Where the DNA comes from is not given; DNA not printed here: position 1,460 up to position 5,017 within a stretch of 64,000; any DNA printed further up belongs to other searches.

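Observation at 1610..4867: Single-polypeptide fusion of a CxxC 'predicted permease' with an FG-GAP/ASPIC (CRTAC1-like) beta-propeller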

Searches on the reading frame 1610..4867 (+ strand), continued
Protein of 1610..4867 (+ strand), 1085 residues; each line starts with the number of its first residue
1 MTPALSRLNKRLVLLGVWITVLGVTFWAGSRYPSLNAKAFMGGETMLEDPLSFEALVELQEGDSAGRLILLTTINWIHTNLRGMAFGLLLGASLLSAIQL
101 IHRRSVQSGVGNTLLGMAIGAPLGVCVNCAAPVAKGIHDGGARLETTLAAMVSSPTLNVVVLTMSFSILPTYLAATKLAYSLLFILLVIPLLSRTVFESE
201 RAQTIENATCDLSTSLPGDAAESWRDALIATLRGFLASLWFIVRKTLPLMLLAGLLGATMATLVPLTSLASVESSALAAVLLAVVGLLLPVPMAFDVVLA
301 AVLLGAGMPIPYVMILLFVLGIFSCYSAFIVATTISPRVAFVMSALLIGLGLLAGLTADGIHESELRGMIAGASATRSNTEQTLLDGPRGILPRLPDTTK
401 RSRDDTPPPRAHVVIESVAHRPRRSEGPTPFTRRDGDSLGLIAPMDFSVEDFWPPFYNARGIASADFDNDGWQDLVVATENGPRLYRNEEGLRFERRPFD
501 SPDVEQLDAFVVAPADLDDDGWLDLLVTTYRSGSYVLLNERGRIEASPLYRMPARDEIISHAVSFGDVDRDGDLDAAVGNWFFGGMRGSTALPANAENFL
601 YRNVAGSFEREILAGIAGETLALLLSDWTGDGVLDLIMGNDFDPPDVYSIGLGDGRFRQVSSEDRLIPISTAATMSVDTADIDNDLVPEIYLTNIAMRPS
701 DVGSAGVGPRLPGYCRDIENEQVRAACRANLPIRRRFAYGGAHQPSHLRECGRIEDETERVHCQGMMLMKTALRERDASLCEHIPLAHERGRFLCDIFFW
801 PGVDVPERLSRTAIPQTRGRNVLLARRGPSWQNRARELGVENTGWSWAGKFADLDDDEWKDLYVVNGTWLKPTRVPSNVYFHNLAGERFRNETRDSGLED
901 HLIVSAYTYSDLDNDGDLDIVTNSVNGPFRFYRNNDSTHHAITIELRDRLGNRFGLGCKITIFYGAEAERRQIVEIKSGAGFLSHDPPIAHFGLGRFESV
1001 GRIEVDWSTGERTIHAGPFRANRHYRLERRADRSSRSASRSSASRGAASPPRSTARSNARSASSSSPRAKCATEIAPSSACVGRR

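Call 6: find_homologous_proteins(query=window:1610-4867:+, max_evalue=0.00001)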
Query window:1610-4867:+ (1085 aa): 639 proteins with E <= 0.00001 among 8000 candidates; the best 120 are listed.
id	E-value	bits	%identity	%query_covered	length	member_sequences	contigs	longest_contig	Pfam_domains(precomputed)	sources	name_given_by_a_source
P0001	0.0e+0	2465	100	100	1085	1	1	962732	PF01839.30,PF13517.13,PF03773.20,PF07593.19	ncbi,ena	-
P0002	0.0e+0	1544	66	94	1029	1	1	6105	PF01839.30,PF13517.13,PF03773.20,PF07593.19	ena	-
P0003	0.0e+0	1412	63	93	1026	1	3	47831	PF01839.30,PF13517.13,PF03773.20,PF07593.19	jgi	jgi:uncharacterized membrane protein YraQ (UPF0718 family)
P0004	0.0e+0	1320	59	91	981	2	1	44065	PF01839.30,PF13517.13,PF03773.20,PF07593.19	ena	-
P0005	0.0e+0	1230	54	95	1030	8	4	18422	PF01839.30,PF13517.13,PF03773.20,PF07593.19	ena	-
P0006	0.0e+0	1151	52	95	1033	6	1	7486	PF01839.30,PF13517.13,PF03773.20,PF07593.19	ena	-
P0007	0.0e+0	1141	51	95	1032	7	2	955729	PF01839.30,PF13517.13,PF03773.20,PF07593.19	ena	-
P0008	0.0e+0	1134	52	93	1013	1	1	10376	PF01839.30,PF13517.13,PF03773.20,PF07593.19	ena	-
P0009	0.0e+0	1108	50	94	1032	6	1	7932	PF01839.30,PF13517.13,PF03773.20,PF07593.19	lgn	-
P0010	0.0e+0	1103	50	95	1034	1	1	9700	PF01839.30,PF13517.13,PF03773.20,PF07593.19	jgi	jgi:uncharacterized membrane protein YraQ (UPF0718 family)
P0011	0.0e+0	1084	50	93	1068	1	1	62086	PF01839.30,PF13517.13,PF03773.20,PF07593.19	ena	-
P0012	0.0e+0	1035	47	94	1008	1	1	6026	PF01839.30,PF13517.13,PF03773.20,PF07593.19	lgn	-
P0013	2.8e-294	997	46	95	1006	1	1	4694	PF01839.30,PF13517.13,PF03773.20,PF07593.19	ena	-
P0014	1.8e-291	988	52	81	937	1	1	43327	PF01839.30,PF13517.13,PF03773.20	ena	-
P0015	5.8e-287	973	46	93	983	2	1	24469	PF01839.30,PF13517.13,PF03773.20,PF07593.19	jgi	-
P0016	1.4e-286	972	45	95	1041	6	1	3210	PF01839.30,PF13517.13,PF03773.20,PF07593.19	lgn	-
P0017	1.1e-284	965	45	95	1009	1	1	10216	PF01839.30,PF13517.13,PF03773.20,PF07593.19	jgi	-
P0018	1.5e-283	962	45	94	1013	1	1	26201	PF01839.30,PF13517.13,PF03773.20,PF07593.19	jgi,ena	-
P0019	2.8e-281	954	45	94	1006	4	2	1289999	PF01839.30,PF13517.13,PF03773.20,PF07593.19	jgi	-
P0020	4.5e-281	954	45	94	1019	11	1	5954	PF01839.30,PF13517.13,PF03773.20,PF07593.19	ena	-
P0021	1.5e-280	952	44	94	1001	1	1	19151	PF01839.30,PF13517.13,PF03773.20,PF07593.19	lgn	-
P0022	2.2e-280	951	45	94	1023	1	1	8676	PF01839.30,PF13517.13,PF03773.20,PF07593.19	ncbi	-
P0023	1.0e-279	949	44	94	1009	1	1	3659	PF01839.30,PF13517.13,PF03773.20,PF07593.19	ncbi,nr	ncbi:MAG: FG-GAP-like repeat-containing protein, partial [Gammaproteobacteria bacterium]|nr:FG-GAP-l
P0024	3.1e-277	941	44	94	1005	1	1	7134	PF01839.30,PF13517.13,PF03773.20,PF07593.19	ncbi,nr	ncbi:MAG: RNA-binding protein [Gammaproteobacteria bacterium]|nr:RNA-binding protein [Gammaproteobac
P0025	1.3e-275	936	44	94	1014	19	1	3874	PF01839.30,PF13517.13,PF03773.20,PF07593.19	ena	-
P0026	1.4e-275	935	44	94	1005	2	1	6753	PF01839.30,PF13517.13,PF03773.20,PF07593.19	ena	-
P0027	1.0e-274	933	44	94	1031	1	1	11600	PF01839.30,PF13517.13,PF03773.20,PF07593.19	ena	-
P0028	3.4e-273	928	44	94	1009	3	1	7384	PF01839.30,PF13517.13,PF03773.20,PF07593.19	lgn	-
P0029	2.3e-272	925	42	94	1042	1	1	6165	PF01839.30,PF13517.13,PF03773.20,PF07593.19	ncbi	-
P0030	1.6e-270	919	44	93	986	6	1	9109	PF01839.30,PF13517.13,PF03773.20,PF07593.19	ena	-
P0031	5.1e-270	917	44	94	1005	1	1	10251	PF01839.30,PF13517.13,PF03773.20,PF07593.19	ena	-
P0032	2.4e-265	901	43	94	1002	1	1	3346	PF01839.30,PF13517.13,PF03773.20,PF07593.19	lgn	-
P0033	3.1e-259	881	43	94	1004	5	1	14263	PF01839.30,PF13517.13,PF03773.20,PF07593.19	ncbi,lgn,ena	ncbi:MAG: uncharacterized membrane protein YraQ (UPF0718 family) [Congregibacter sp.]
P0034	1.7e-251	856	41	93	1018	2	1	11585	PF01839.30,PF13517.13,PF03773.20,PF07593.19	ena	-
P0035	2.2e-250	852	41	95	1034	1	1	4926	PF01839.30,PF13517.13,PF03773.20,PF07593.19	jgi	jgi:uncharacterized membrane protein YraQ (UPF0718 family)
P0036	7.9e-250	850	41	95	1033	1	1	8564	PF01839.30,PF13517.13,PF03773.20,PF07593.19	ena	-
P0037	1.7e-249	849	42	94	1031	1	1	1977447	PF01839.30,PF13517.13,PF03773.20,PF07593.19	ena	-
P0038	3.1e-249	848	43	94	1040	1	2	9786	PF01839.30,PF13517.13,PF03773.20,PF07593.19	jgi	jgi:uncharacterized membrane protein YraQ (UPF0718 family)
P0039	1.4e-247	843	41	95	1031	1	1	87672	PF01839.30,PF13517.13,PF03773.20,PF07593.19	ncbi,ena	-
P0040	3.3e-247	841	41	95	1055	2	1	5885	PF01839.30,PF13517.13,PF03773.20,PF07593.19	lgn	-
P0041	4.7e-247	841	41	95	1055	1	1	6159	PF01839.30,PF13517.13,PF03773.20,PF07593.19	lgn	-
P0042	7.1e-247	840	41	93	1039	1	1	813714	PF01839.30,PF13517.13,PF03773.20,PF07593.19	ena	-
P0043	1.7e-246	839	41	94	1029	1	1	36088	PF01839.30,PF13517.13,PF03773.20,PF07593.19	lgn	-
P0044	5.8e-246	837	41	95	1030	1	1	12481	PF01839.30,PF13517.13,PF03773.20,PF07593.19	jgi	-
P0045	1.1e-245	836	42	94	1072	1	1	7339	PF01839.30,PF13517.13,PF03773.20,PF07593.19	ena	-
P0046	2.2e-243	829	42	94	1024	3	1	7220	PF01839.30,PF13517.13,PF03773.20,PF07593.19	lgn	-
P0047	4.7e-243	828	41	95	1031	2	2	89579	PF01839.30,PF13517.13,PF03773.20,PF07593.19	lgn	-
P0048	8.6e-243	827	41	93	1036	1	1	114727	PF01839.30,PF13517.13,PF03773.20,PF07593.19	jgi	-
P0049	1.5e-242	826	42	94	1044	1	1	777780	PF01839.30,PF13517.13,PF03773.20,PF07593.19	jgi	jgi:uncharacterized membrane protein YraQ (UPF0718 family)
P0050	1.7e-242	826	40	95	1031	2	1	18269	PF01839.30,PF13517.13,PF03773.20,PF07593.19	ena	-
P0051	3.5e-242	825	42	94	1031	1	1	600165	PF01839.30,PF13517.13,PF03773.20,PF07593.19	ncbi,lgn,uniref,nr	ncbi:uncharacterized membrane protein YraQ (UPF0718 family) [Hoeflea marina]|uniref:Uncharacterized 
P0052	4.6e-242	824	42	93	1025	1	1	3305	PF01839.30,PF13517.13,PF03773.20,PF07593.19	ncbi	-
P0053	6.7e-242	824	41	94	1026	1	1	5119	PF01839.30,PF13517.13,PF03773.20,PF07593.19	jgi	jgi:uncharacterized membrane protein YraQ (UPF0718 family)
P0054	1.4e-241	823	42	94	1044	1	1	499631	PF01839.30,PF13517.13,PF03773.20,PF07593.19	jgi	jgi:uncharacterized membrane protein YraQ (UPF0718 family)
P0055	4.9e-241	821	42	94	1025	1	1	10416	PF01839.30,PF13517.13,PF03773.20,PF07593.19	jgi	jgi:uncharacterized membrane protein YraQ (UPF0718 family)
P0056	1.8e-240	819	40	93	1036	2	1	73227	PF01839.30,PF13517.13,PF03773.20,PF07593.19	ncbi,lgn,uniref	ncbi:FG-GAP-like repeat-containing protein [Litorimonas sp.]|uniref:FG-GAP-like repeat-containing pr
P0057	3.0e-240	818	41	94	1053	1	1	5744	PF01839.30,PF13517.13,PF03773.20,PF07593.19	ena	-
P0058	3.2e-240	818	43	93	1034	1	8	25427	PF01839.30,PF13517.13,PF03773.20,PF07593.19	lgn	-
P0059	3.5e-240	818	42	93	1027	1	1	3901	PF01839.30,PF13517.13,PF03773.20,PF07593.19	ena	-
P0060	3.6e-240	818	41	95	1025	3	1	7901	PF01839.30,PF13517.13,PF03773.20,PF07593.19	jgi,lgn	jgi:uncharacterized membrane protein YraQ (UPF0718 family)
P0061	3.8e-240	818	42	93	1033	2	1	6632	PF01839.30,PF13517.13,PF03773.20,PF07593.19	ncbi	-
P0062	1.5e-239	816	42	95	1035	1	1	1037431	PF01839.30,PF13517.13,PF03773.20,PF07593.19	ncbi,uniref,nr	ncbi:RNA-binding protein [Marinicauda salina]|uniref:RNA-binding protein n=1 Tax=Marinicauda salina 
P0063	1.5e-239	816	42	95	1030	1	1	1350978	PF01839.30,PF13517.13,PF03773.20,PF07593.19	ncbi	ncbi:MAG: FG-GAP-like repeat-containing protein [Rhizobiaceae bacterium]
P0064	1.6e-239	816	41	96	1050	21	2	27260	PF01839.30,PF13517.13,PF03773.20,PF07593.19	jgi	jgi:uncharacterized membrane protein YraQ (UPF0718 family)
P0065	2.2e-239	816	41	95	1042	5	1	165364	PF01839.30,PF13517.13,PF03773.20,PF07593.19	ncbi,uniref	ncbi:FG-GAP-like repeat-containing protein [Maricaulis sp.]|uniref:FG-GAP-like repeat-containing pro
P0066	5.1e-239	814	42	95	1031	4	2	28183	PF01839.30,PF13517.13,PF03773.20,PF07593.19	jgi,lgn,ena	jgi:uncharacterized membrane protein YraQ (UPF0718 family)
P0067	1.7e-238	813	42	95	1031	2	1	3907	PF01839.30,PF13517.13,PF03773.20,PF07593.19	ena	-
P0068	3.0e-238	812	41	94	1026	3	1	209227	PF01839.30,PF13517.13,PF03773.20,PF07593.19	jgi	-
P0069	3.4e-238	812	40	94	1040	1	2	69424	PF01839.30,PF13517.13,PF03773.20,PF07593.19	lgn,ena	-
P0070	6.6e-238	811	42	95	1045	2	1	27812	PF01839.30,PF13517.13,PF03773.20,PF07593.19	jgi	-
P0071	6.9e-238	811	41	95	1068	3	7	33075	PF01839.30,PF13517.13,PF03773.20,PF07593.19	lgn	-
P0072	7.8e-238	810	42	93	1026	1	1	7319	PF01839.30,PF13517.13,PF03773.20,PF07593.19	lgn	-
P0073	1.1e-237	810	41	95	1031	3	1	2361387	PF01839.30,PF13517.13,PF03773.20,PF07593.19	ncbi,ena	-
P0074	4.7e-237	808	41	94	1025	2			PF01839.30,PF13517.13,PF03773.20,PF07593.19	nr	nr:FG-GAP-like repeat-containing protein [Maricaulis parjimensis]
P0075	6.1e-237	807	41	94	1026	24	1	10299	PF01839.30,PF13517.13,PF03773.20,PF07593.19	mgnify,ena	mgnify:CR=1 FL=1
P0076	7.2e-237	807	42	94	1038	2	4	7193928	PF01839.30,PF13517.13,PF03773.20,PF07593.19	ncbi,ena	-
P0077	1.3e-236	806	40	94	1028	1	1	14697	PF01839.30,PF13517.13,PF03773.20,PF07593.19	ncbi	-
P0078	3.3e-236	805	41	93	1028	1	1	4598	PF01839.30,PF13517.13,PF03773.20,PF07593.19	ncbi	-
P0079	5.1e-236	804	41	94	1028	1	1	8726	PF01839.30,PF13517.13,PF03773.20,PF07593.19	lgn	-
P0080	5.3e-236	804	40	94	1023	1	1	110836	PF01839.30,PF13517.13,PF03773.20,PF07593.19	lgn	-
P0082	6.0e-236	804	40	93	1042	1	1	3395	PF01839.30,PF13517.13,PF03773.20,PF07593.19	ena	-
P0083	1.3e-235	803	42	93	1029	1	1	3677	PF01839.30,PF13517.13,PF03773.20,PF07593.19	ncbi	-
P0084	2.5e-235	802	42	95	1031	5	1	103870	PF01839.30,PF13517.13,PF03773.20,PF07593.19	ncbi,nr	ncbi:FG-GAP-like repeat-containing protein [Seohaeicola saemankumensis]|nr:FG-GAP-like repeat-contai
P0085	3.6e-235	802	39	94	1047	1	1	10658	PF01839.30,PF13517.13,PF03773.20,PF07593.19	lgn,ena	-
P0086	4.7e-235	801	40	94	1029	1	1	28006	PF01839.30,PF13517.13,PF03773.20,PF07593.19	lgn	-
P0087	4.7e-235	801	42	93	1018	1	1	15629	PF01839.30,PF13517.13,PF03773.20,PF07593.19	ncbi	ncbi:MAG: FG-GAP-like repeat-containing protein [Pseudomonadota bacterium]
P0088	5.0e-235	801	40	94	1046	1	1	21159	PF01839.30,PF13517.13,PF03773.20,PF07593.19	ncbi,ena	-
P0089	5.8e-235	801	41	94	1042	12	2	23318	PF01839.30,PF13517.13,PF03773.20,PF07593.19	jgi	jgi:uncharacterized membrane protein YraQ (UPF0718 family)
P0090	9.2e-235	800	41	95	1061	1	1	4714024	PF01839.30,PF13517.13,PF03773.20,PF07593.19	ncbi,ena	-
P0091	1.1e-234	800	43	95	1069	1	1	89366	PF01839.30,PF13517.13,PF03773.20,PF07593.19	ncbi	ncbi:MAG: FG-GAP-like repeat-containing protein [Myxococcota bacterium]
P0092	1.5e-234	800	41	94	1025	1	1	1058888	PF01839.30,PF13517.13,PF03773.20,PF07593.19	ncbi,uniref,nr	ncbi:FG-GAP-like repeat-containing protein [Nitratireductor sp. XY-223]|uniref:FG-GAP-like repeat-co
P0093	2.1e-234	799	40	94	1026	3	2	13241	PF01839.30,PF13517.13,PF03773.20,PF07593.19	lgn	-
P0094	2.1e-234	799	40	93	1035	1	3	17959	PF01839.30,PF13517.13,PF03773.20,PF07593.19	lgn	-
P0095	3.2e-234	798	40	91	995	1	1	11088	PF01839.30,PF13517.13,PF03773.20,PF07593.19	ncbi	-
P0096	1.1e-233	797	41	93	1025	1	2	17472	PF01839.30,PF13517.13,PF03773.20,PF07593.19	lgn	-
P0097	1.4e-233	796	41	94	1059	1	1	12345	PF13517.13,PF03773.20,PF07593.19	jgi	jgi:uncharacterized membrane protein YraQ (UPF0718 family)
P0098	1.4e-233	796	39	93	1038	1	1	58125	PF01839.30,PF13517.13,PF03773.20,PF07593.19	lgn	-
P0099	1.9e-233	796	43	93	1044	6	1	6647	PF01839.30,PF13517.13,PF03773.20,PF07593.19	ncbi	-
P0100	2.2e-233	796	40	95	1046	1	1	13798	PF01839.30,PF13517.13,PF03773.20,PF07593.19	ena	-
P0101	2.4e-233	796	40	95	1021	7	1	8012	PF01839.30,PF13517.13,PF03773.20,PF07593.19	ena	-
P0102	3.3e-233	795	40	94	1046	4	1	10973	PF01839.30,PF13517.13,PF03773.20,PF07593.19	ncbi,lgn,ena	-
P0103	3.6e-233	795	41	94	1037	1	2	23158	PF01839.30,PF13517.13,PF03773.20,PF07593.19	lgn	-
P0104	4.6e-233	795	41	93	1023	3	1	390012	PF01839.30,PF13517.13,PF03773.20,PF07593.19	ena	-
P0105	7.1e-233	794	41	94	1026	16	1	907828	PF01839.30,PF13517.13,PF03773.20,PF07593.19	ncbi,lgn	-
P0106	8.8e-233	794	40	94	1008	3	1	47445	PF01839.30,PF13517.13,PF03773.20,PF07593.19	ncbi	-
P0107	1.7e-232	793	40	95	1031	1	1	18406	PF01839.30,PF13517.13,PF03773.20,PF07593.19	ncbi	-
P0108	1.8e-232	793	41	95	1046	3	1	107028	PF01839.30,PF13517.13,PF03773.20,PF07593.19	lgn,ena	-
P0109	2.5e-232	792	42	94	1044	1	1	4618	PF01839.30,PF13517.13,PF03773.20,PF07593.19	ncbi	-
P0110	2.6e-232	792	40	94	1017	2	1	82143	PF01839.30,PF13517.13,PF03773.20,PF07593.19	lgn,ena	-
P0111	2.8e-232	792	39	94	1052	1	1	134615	PF13517.13,PF03773.20,PF07593.19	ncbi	-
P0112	7.7e-232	791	42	95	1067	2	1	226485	PF01839.30,PF13517.13,PF03773.20,PF07593.19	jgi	-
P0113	1.1e-231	790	40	95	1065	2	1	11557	PF01839.30,PF13517.13,PF03773.20,PF07593.19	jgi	jgi:uncharacterized membrane protein YraQ (UPF0718 family)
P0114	1.1e-231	790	40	95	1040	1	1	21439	PF01839.30,PF13517.13,PF03773.20,PF07593.19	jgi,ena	-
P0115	1.2e-231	790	40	94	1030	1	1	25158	PF01839.30,PF13517.13,PF03773.20,PF07593.19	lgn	-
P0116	6.8e-231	787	41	95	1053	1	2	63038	PF01839.30,PF13517.13,PF03773.20,PF07593.19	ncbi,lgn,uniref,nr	ncbi:FG-GAP-like repeat-containing protein [Maricaulis sp.]|uniref:FG-GAP-like repeat-containing pro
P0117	9.2e-231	787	40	95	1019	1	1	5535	PF01839.30,PF13517.13,PF03773.20,PF07593.19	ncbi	-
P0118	1.9e-230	786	41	94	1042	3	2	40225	PF01839.30,PF13517.13,PF03773.20,PF07593.19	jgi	jgi:uncharacterized membrane protein YraQ (UPF0718 family)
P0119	2.3e-230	786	39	95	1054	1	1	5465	PF01839.30,PF13517.13,PF03773.20,PF07593.19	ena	-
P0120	3.3e-230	785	41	93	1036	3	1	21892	PF01839.30,PF13517.13,PF03773.20,PF07593.19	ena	-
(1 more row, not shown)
